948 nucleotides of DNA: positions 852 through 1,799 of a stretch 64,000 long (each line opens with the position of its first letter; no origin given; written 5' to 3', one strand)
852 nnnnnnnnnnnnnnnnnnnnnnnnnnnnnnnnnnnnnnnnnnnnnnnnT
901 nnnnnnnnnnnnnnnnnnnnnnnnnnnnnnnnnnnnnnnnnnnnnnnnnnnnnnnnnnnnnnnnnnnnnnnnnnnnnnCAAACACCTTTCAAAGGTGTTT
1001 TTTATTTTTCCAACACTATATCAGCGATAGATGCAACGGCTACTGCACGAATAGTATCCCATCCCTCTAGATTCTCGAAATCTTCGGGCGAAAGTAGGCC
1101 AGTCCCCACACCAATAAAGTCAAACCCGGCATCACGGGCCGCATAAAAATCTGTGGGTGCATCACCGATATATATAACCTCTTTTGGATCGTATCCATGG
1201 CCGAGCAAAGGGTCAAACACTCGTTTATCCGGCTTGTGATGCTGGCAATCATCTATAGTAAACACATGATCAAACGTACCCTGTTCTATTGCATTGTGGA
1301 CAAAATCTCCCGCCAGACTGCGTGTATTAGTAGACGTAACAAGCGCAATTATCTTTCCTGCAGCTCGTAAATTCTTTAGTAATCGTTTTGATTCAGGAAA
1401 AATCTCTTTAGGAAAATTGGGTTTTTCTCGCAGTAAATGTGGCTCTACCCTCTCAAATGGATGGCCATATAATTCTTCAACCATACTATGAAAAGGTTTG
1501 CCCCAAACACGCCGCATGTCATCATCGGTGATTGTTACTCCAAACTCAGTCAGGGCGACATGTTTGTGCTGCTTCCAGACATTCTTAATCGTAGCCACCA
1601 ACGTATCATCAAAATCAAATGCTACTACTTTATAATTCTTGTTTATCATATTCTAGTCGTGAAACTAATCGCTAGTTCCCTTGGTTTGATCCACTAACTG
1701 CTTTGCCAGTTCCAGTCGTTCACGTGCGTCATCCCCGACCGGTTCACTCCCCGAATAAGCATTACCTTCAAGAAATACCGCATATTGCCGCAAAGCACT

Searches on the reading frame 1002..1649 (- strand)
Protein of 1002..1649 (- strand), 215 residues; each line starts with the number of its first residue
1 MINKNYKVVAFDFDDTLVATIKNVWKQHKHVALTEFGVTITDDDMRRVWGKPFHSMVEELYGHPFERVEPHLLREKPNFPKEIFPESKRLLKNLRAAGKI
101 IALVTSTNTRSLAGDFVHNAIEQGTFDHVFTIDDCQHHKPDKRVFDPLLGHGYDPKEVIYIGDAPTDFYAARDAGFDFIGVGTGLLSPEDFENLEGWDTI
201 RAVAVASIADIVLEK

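Call 92: search_protein_families(library=pfam, proteins=[window:1002-1649:-], max_evalue=0.01)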
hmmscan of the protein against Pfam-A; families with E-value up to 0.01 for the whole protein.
window:1002-1649:- (215 aa): 4 families
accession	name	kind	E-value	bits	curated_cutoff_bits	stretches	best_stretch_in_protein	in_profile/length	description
PF13419.12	HAD_2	-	1.9e-24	87.2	23.8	1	10-181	2-178/178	Haloacid dehalogenase-like hydrolase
PF00702.32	Hydrolase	-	1.2e-17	65.4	26.4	1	6-175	1-191/191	haloacid dehalogenase-like hydrolase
PF13242.12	Hydrolase_like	-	1.7e-08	34.7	22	1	138-193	3-60/75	HAD-hyrolase-like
PF12710.13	HAD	-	2.2e-08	35.2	27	1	9-172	1-189/189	haloacid dehalogenase-like hydrolase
